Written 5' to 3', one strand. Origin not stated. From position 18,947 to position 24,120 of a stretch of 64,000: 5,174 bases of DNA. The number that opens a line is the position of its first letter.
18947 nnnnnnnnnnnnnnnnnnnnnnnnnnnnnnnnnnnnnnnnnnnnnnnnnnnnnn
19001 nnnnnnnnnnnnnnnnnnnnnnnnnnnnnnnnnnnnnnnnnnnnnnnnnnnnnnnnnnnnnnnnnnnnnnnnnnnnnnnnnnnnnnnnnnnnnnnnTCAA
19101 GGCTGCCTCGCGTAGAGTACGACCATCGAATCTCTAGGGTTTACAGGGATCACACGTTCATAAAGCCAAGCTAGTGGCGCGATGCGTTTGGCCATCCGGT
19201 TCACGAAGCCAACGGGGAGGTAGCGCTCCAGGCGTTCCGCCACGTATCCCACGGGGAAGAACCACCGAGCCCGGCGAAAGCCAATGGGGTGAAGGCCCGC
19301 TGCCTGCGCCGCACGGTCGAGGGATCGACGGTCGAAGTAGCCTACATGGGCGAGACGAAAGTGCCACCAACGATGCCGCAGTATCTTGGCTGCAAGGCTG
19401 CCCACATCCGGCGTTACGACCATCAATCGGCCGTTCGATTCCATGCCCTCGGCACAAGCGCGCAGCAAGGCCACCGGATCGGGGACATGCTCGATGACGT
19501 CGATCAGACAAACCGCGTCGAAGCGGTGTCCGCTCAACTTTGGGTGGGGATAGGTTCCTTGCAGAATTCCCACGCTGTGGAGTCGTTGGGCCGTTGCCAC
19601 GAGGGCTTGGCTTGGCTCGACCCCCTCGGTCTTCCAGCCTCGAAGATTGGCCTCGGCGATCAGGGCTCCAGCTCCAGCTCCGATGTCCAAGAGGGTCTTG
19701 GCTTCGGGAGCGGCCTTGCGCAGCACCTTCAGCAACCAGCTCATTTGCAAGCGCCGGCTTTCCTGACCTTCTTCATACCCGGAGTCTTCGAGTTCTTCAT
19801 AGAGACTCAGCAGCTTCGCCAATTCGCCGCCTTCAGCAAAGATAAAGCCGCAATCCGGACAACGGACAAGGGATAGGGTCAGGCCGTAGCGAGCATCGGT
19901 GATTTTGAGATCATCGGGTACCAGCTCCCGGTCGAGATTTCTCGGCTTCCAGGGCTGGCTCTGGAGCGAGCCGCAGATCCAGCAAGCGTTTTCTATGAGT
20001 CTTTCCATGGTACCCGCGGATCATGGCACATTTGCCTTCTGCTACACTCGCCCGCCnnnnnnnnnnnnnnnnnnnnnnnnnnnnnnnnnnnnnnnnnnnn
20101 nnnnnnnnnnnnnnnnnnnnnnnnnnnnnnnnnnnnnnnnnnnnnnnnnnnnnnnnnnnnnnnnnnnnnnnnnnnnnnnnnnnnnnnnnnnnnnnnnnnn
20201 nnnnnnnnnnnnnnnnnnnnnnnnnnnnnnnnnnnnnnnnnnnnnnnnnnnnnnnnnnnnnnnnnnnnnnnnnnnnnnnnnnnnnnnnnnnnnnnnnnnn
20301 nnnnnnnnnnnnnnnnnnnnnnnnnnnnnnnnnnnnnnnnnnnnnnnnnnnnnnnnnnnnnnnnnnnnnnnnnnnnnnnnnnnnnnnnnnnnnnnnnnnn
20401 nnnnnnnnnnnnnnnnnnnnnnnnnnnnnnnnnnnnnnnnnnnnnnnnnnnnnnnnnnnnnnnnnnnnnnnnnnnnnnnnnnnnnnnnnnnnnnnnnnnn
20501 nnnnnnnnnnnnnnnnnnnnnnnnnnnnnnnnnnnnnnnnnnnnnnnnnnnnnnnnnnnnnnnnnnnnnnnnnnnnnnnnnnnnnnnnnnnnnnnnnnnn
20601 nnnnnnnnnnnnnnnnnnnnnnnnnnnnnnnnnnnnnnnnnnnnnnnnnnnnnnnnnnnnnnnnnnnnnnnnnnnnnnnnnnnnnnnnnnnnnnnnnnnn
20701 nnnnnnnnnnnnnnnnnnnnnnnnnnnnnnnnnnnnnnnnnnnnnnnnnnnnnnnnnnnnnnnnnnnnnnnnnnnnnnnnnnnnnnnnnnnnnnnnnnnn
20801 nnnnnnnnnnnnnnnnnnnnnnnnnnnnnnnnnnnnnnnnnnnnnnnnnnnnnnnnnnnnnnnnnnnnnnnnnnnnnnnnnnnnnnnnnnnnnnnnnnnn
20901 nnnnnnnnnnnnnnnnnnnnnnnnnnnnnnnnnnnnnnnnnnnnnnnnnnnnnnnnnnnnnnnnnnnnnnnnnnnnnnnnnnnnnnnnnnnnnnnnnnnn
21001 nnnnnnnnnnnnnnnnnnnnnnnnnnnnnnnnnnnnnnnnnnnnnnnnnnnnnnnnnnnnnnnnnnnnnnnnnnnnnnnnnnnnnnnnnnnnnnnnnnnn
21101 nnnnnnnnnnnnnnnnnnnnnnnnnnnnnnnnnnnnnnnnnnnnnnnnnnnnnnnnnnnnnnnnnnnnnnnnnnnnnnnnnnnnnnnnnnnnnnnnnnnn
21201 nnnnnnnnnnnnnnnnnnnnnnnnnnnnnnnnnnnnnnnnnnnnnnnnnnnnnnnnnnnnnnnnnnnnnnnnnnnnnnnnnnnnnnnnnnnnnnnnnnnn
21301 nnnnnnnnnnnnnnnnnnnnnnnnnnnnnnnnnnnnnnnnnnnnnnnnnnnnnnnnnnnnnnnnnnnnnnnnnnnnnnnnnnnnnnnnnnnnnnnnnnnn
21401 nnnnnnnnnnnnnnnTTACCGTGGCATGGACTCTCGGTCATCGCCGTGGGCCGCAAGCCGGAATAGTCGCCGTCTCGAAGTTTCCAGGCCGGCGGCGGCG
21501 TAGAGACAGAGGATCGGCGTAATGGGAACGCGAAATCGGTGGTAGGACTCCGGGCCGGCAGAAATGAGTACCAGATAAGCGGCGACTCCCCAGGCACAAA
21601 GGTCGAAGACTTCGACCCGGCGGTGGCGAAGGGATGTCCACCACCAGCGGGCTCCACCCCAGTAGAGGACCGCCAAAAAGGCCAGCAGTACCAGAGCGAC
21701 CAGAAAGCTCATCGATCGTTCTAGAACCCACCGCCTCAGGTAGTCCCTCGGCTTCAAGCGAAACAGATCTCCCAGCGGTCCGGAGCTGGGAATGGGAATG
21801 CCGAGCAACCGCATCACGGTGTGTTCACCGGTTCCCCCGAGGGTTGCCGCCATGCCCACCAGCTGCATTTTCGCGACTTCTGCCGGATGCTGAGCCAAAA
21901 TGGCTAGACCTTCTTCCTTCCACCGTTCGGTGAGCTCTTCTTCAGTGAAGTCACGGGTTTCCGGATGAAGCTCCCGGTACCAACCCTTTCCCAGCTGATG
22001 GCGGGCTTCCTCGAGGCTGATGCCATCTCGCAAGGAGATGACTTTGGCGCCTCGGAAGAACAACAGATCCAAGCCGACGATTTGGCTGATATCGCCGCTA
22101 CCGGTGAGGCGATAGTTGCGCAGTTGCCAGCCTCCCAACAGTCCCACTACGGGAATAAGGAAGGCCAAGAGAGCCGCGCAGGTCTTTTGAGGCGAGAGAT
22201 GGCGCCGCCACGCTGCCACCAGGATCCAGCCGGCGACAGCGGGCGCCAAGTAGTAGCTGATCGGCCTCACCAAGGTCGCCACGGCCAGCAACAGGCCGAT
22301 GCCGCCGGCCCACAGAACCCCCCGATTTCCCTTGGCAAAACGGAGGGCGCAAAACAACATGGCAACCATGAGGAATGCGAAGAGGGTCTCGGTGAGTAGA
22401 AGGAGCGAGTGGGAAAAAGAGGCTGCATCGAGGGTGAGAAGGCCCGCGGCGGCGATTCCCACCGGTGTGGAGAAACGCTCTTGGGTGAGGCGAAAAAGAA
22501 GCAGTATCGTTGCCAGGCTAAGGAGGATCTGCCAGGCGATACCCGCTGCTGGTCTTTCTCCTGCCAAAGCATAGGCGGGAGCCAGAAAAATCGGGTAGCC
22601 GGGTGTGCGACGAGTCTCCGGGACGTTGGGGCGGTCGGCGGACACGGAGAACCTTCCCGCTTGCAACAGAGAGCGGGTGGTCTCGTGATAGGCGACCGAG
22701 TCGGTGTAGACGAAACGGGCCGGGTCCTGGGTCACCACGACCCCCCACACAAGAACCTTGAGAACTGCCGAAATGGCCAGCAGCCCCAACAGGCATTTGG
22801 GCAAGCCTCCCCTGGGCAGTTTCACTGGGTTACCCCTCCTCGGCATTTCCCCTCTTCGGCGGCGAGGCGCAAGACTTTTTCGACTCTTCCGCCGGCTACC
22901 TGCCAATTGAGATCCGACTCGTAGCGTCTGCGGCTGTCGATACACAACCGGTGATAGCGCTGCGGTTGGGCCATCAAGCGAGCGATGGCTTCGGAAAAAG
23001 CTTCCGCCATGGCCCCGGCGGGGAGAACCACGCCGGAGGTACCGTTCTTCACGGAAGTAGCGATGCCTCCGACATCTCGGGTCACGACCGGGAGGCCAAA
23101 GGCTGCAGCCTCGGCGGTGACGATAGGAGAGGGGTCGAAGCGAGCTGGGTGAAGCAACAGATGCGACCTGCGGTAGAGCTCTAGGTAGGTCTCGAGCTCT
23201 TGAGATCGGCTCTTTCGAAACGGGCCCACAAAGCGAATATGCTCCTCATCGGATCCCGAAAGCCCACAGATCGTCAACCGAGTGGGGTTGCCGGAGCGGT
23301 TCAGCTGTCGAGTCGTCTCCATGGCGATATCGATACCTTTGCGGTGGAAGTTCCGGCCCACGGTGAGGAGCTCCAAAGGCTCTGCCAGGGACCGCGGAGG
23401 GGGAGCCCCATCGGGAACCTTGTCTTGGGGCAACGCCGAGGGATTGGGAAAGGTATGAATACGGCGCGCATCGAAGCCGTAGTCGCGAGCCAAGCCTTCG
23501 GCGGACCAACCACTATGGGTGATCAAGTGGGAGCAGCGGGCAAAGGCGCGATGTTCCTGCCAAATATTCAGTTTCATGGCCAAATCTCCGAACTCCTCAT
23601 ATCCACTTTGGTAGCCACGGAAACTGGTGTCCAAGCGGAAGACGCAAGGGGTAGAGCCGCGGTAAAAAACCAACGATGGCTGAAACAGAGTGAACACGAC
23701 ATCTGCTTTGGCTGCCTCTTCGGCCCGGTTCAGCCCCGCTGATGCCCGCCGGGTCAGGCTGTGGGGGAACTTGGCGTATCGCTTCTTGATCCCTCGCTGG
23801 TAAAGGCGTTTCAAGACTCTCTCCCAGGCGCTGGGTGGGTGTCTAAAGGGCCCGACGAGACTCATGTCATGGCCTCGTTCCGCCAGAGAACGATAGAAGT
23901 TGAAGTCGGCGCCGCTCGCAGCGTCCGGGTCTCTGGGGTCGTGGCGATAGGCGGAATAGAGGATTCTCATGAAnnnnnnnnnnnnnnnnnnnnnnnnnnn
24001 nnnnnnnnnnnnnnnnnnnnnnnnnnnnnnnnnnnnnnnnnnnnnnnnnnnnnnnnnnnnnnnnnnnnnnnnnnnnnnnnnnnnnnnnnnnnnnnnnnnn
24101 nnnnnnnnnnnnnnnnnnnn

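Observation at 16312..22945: Polyprenyl-phosphate-sugar module with a DPPR-like UbiA enzyme and two GT-C transferases but no epimerase pair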

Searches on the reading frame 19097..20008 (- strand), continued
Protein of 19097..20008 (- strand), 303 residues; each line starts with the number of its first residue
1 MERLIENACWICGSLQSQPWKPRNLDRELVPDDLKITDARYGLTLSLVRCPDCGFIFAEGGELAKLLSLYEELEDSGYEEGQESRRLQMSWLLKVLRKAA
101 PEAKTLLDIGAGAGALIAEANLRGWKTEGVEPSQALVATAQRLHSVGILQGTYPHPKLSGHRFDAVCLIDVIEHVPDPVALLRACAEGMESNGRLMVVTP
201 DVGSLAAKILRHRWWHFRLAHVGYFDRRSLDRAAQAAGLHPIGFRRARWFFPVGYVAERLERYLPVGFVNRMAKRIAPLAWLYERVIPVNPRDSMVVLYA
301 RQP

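Call 103: search_protein_families(library=pfam, proteins=[P0328, P0333, P0376, P0340, P0348, P0349, P0350, P0359, P0401, P0357], max_evalue=0.00001)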
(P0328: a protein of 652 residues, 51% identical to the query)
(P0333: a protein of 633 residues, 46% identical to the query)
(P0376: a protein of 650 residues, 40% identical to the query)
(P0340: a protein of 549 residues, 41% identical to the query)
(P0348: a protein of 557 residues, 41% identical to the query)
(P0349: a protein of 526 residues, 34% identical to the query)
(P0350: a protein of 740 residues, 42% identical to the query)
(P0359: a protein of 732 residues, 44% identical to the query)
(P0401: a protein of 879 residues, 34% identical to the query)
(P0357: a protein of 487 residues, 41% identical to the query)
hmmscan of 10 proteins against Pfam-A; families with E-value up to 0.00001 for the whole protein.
P0328 (652 aa): 5 families
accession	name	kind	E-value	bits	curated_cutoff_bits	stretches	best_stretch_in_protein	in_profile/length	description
PF13489.12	Methyltransf_23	-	1.6e-23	83.7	27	1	119-267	14-162/164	Methyltransferase domain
PF01040.23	UbiA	-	5.6e-23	82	34.2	1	354-597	5-236/250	UbiA prenyltransferase family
PF08241.18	Methyltransf_11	-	1e-11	45.7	21.2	1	132-221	1-94/95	Methyltransferase domain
PF08242.18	Methyltransf_12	-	2e-10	41.7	30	1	132-220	1-98/98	Methyltransferase domain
PF13649.12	Methyltransf_25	-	3.9e-08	34.3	27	1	132-218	2-97/97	Methyltransferase domain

P0333 (633 aa): 6 families
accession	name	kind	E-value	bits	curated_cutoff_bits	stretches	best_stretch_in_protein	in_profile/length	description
PF13489.12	Methyltransf_23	-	1.3e-23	84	27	1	94-252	5-163/164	Methyltransferase domain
PF01040.23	UbiA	-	7.9e-20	71.6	34.2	1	346-586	2-236/250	UbiA prenyltransferase family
PF08241.18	Methyltransf_11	-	8e-10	39.7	21.2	1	116-205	1-94/95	Methyltransferase domain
PF08242.18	Methyltransf_12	-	5.8e-09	37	30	1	116-204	1-98/98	Methyltransferase domain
PF13847.12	Methyltransf_31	-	3.7e-08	33.6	27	1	112-210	4-113/145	Methyltransferase domain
PF13649.12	Methyltransf_25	-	7.7e-08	33.4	27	1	116-202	2-97/97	Methyltransferase domain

P0376 (650 aa): 7 families
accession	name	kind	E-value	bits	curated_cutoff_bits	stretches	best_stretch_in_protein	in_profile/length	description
PF13489.12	Methyltransf_23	-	1.7e-24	86.8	27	1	118-268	8-161/164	Methyltransferase domain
PF01040.23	UbiA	-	1e-16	61.4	34.2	1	380-596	19-231/250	UbiA prenyltransferase family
PF08241.18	Methyltransf_11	-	3.6e-16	60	21.2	1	134-224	1-95/95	Methyltransferase domain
PF08242.18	Methyltransf_12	-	3.5e-12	47.3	30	1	134-222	1-98/98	Methyltransferase domain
PF13847.12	Methyltransf_31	-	1.4e-11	44.7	27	1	130-230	4-116/145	Methyltransferase domain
PF13649.12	Methyltransf_25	-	4.9e-11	43.6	27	1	133-220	1-97/97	Methyltransferase domain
PF05219.18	DREV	-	7.1e-06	25.8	26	0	114-224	76-186/265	DREV methyltransferase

P0340 (549 aa): 8 families
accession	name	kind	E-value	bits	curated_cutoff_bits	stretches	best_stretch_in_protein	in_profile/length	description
PF13489.12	Methyltransf_23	-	1e-29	103.8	27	1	333-485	9-162/164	Methyltransferase domain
PF00702.32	Hydrolase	-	8.5e-13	49.6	26.4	1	17-209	2-191/191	haloacid dehalogenase-like hydrolase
PF08241.18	Methyltransf_11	-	1.3e-11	45.4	21.2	1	351-440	1-95/95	Methyltransferase domain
PF08242.18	Methyltransf_12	-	2.7e-11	44.5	30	1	351-438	1-98/98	Methyltransferase domain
PF13419.12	HAD_2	-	8.2e-11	42.8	23.8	1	22-213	4-176/178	Haloacid dehalogenase-like hydrolase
PF13649.12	Methyltransf_25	-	6.3e-09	36.9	27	1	351-436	2-97/97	Methyltransferase domain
PF13847.12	Methyltransf_31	-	2.4e-07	31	27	1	348-448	5-117/145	Methyltransferase domain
PF13242.12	Hydrolase_like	-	3.9e-06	27.1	22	1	171-212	4-45/75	HAD-hyrolase-like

P0348 (557 aa): 7 families
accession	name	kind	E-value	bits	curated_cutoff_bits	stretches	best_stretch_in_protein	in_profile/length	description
PF13489.12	Methyltransf_23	-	1.2e-25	90.6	27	1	325-479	7-161/164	Methyltransferase domain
PF00702.32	Hydrolase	-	4.9e-19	69.9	26.4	1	16-206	4-191/191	haloacid dehalogenase-like hydrolase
PF13419.12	HAD_2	-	3.6e-12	47.2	23.8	1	17-208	2-174/178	Haloacid dehalogenase-like hydrolase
PF08241.18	Methyltransf_11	-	2.1e-09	38.3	21.2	1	345-435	1-95/95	Methyltransferase domain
PF13242.12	Hydrolase_like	-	1.8e-08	34.6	22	1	168-213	4-49/75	HAD-hyrolase-like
PF13649.12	Methyltransf_25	-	6.8e-07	30.3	27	1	345-431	2-97/97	Methyltransferase domain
PF08242.18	Methyltransf_12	-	8.4e-07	30.1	30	1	345-432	1-97/98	Methyltransferase domain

P0349 (526 aa): 7 families
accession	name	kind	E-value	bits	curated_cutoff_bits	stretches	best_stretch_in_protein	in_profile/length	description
PF13489.12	Methyltransf_23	-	2e-26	93.1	27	1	299-456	6-163/164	Methyltransferase domain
PF00702.32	Hydrolase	-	2.7e-14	54.5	26.4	1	4-197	1-191/191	haloacid dehalogenase-like hydrolase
PF13419.12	HAD_2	-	3.5e-10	40.7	23.8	1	7-202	1-177/178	Haloacid dehalogenase-like hydrolase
PF08242.18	Methyltransf_12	-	2.8e-08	34.8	30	1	320-408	1-98/98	Methyltransferase domain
PF13649.12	Methyltransf_25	-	5.7e-08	33.8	27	1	319-406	1-97/97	Methyltransferase domain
PF08241.18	Methyltransf_11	-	8.3e-08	33.2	21.2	1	320-410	1-95/95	Methyltransferase domain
PF13242.12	Hydrolase_like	-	2.8e-06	27.6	22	1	159-205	4-50/75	HAD-hyrolase-like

P0350 (740 aa): 3 families
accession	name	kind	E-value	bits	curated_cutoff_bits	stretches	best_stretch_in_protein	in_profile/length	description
PF13489.12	Methyltransf_23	-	8.9e-27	94.3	27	1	536-686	11-163/164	Methyltransferase domain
PF08242.18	Methyltransf_12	-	4.6e-08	34.1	30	1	552-637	1-97/98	Methyltransferase domain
PF08241.18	Methyltransf_11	-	4.3e-06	27.7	21.2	1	552-636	1-91/95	Methyltransferase domain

P0359 (732 aa): 4 families
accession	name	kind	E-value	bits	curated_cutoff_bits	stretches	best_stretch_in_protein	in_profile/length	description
PF13489.12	Methyltransf_23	-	6.6e-25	88.2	27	1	530-678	13-163/164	Methyltransferase domain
PF08241.18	Methyltransf_11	-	1.1e-09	39.3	21.2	1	544-632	1-95/95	Methyltransferase domain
PF08242.18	Methyltransf_12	-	1.5e-06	29.2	30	1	544-630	1-98/98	Methyltransferase domain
PF13231.12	PMT_2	-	8.9e-06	26.4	26.1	1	81-231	11-160/160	Dolichyl-phosphate-mannose-protein mannosyltransferase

P0401 (879 aa): 3 families
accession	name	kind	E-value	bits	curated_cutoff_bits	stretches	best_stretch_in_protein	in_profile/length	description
PF13489.12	Methyltransf_23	-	2.6e-28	99.3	27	1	670-825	5-163/164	Methyltransferase domain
PF08241.18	Methyltransf_11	-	4e-07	31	21.2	1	691-779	1-95/95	Methyltransferase domain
PF08242.18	Methyltransf_12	-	9.1e-06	26.8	30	0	691-777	1-98/98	Methyltransferase domain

P0357 (487 aa): 6 families
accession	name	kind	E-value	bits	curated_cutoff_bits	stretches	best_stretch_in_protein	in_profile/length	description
PF13489.12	Methyltransf_23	-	3e-24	86.1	27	1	283-433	10-162/164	Methyltransferase domain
PF08241.18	Methyltransf_11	-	3.2e-13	50.6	21.2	1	300-388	1-95/95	Methyltransferase domain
PF12710.13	HAD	-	1.4e-10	42.3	27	1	27-167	2-187/189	haloacid dehalogenase-like hydrolase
PF08242.18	Methyltransf_12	-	1.6e-09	38.8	30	1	300-386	1-98/98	Methyltransferase domain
PF13649.12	Methyltransf_25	-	3.2e-08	34.6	27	1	300-384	2-97/97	Methyltransferase domain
PF13847.12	Methyltransf_31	-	3.5e-07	30.5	27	0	352-394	73-116/145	Methyltransferase domain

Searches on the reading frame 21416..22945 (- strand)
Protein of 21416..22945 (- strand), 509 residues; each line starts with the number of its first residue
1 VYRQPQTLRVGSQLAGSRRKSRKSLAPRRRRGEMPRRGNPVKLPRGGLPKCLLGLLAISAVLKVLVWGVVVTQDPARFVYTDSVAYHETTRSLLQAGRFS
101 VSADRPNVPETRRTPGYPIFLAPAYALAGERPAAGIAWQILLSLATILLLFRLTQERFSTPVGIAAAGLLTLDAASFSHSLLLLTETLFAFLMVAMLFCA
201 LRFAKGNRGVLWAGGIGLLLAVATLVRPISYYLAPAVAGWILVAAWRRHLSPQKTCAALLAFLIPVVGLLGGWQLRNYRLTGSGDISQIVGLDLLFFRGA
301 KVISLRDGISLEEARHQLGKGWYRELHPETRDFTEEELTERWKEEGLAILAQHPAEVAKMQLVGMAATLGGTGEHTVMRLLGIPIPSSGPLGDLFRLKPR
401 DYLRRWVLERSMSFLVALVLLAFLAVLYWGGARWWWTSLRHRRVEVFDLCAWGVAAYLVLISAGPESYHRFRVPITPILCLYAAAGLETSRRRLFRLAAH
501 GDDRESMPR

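Call 3: search_protein_families(library=pfam, proteins=[window:21416-22945:-], max_evalue=0.01)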
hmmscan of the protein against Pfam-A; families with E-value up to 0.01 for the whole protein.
window:21416-22945:- (509 aa): 1 family
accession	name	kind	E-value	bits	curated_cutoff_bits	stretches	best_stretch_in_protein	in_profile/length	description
PF13231.12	PMT_2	-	6.8e-12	46.3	26.1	1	114-266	3-154/160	Dolichyl-phosphate-mannose-protein mannosyltransferase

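Call 7: search_protein_families(library=ncbifam, proteins=[window:21416-22945:-], max_evalue=0.001)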
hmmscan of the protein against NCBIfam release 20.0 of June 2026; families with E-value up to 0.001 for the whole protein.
window:21416-22945:- (509 aa): 1 family
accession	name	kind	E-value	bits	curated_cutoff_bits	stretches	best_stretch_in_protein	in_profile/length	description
NF047440.1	LA3751_2_3_fam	subfamily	0.0008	18.3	200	0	117-274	85-240/460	LA_3751/LA_3752 family putative glycosyltransferase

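Call 40: search_solved_structures(query=window:21416-22945:-, max_evalue=1)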
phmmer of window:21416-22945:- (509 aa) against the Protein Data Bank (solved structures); distinct sequences matched with E-value up to 1: 2.
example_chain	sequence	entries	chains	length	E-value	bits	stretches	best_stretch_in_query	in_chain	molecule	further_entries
9i5k_A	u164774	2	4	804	0.0085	18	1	141-205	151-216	Dolichyl-phosphate-mannose--protein mannosyltransferase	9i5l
1kno_B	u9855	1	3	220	0.96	11.2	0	181-237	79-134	IGG2A FAB FRAGMENT CNJ206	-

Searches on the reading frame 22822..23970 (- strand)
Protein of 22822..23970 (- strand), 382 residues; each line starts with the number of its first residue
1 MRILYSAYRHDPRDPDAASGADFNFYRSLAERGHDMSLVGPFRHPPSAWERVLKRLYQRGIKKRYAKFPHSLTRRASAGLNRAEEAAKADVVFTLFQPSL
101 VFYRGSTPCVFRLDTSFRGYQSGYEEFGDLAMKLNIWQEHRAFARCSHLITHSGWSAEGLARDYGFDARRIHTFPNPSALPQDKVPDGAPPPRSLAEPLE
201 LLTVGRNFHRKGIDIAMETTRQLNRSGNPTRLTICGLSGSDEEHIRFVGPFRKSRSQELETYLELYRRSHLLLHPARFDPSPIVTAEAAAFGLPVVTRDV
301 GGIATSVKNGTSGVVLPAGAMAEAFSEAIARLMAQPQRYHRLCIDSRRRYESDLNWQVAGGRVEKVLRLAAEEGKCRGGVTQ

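Call 3: search_protein_families(library=pfam, proteins=[window:22822-23970:-], max_evalue=0.01)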
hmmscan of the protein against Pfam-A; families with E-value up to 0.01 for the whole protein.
window:22822-23970:- (382 aa): 7 families
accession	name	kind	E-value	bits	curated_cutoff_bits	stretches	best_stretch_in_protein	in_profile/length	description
PF00534.26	Glycos_transf_1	-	3e-21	76.2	26.4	1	198-342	15-165/172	Glycosyl transferases group 1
PF13692.12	Glyco_trans_1_4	-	8.4e-18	65.4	27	1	201-334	4-141/142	Glycosyl transferases group 1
PF13439.12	Glyco_transf_4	-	2.7e-11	44.2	28.5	1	24-177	10-165/170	Glycosyltransferase Family 4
PF20706.3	GT4-conflict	-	2.5e-09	37.1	26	1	190-359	187-381/385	Family 4 Glycosyltransferase in conflict systems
PF13579.12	Glyco_trans_4_4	-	2.4e-08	34.9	29.7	1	26-176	11-157/158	Glycosyl transferase 4-like domain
PF13524.12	Glyco_trans_1_2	-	5.7e-05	23.5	25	1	245-356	17-135/144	Glycosyl transferase-like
PF25417.1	DUF7889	-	0.0093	15.6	27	0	356-375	13-32/50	Family of unknown function (DUF7889)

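Call 7: search_protein_families(library=ncbifam, proteins=[window:22822-23970:-], max_evalue=0.001)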
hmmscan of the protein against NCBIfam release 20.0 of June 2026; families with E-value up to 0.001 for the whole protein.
window:22822-23970:- (382 aa): 16 families
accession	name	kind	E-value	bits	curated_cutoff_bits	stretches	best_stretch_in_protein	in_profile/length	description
NF041876.1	EPS_EpsE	equivalog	2.3e-14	53.5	400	1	192-354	208-380/389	exopolysaccharide biosynthesis GT4 family glycosyltransferase EpsE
TIGR03449.1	mycothiol_MshA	equivalog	6e-12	45.2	462.5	1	258-370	293-403/406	D-inositol-3-phosphate glycosyltransferase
TIGR02149.1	glgA_Coryne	subfamily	3.4e-11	42.9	302.4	1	260-362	275-382/391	glycogen synthase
NF001901.0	PRK00654.1-5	equivalog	4.5e-09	35.3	649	1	204-367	322-488/502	glycogen synthase GlgA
TIGR04005.1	wcaL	equivalog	3.9e-08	32.6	537.6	0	195-238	219-262/406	colanic acid biosynthesis glycosyltransferase WcaL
TIGR03088.1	stp2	hypoth_equivalog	2.1e-07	30.3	409.05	1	282-359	286-362/374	TIGR03088 family PEP-CTERM/XrtA system glycosyltransferase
NF053787.1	GlcN_PG_synth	equivalog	1.3e-06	27.6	480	1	201-358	200-347/361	N-acetylglucosaminyl phosphatidylglycerol synthase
NF038229.1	Glyco4_Geo_Pelo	equivalog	3e-06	26.5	400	1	139-347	103-313/338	GPMC system family 4 glycosyltransferase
TIGR04063.1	stp3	hypoth_equivalog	6.1e-06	25.4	442.05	1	282-366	308-391/397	TIGR04063 family PEP-CTERM/XrtA system glycosyltransferase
TIGR03999.1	thiol_BshA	equivalog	2.2e-05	23.5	273.7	1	264-349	268-352/375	N-acetyl-alpha-D-glucosaminyl L-malate synthase BshA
TIGR02095.1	glgA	subfamily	7.6e-05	21.5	328.45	1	202-365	298-472/477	glycogen/starch synthase, ADP-glucose type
NF011726.0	PRK15179.1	equivalog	8.3e-05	21.1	733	1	276-335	599-659/694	Vi polysaccharide biosynthesis protein TviE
NF012028.0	PRK15484.1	subfamily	0.00011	21.5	618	1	260-367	268-375/380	lipopolysaccharide N-acetylglucosaminyltransferase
TIGR02470.1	sucr_synth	equivalog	0.00011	20.5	810.4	1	243-363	619-741/784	sucrose synthase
NF038295.1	EPS_HpsP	equivalog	0.00042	19.4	550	0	260-358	279-375/388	hormogonium polysaccharide biosynthesis glycosyltransferase HpsP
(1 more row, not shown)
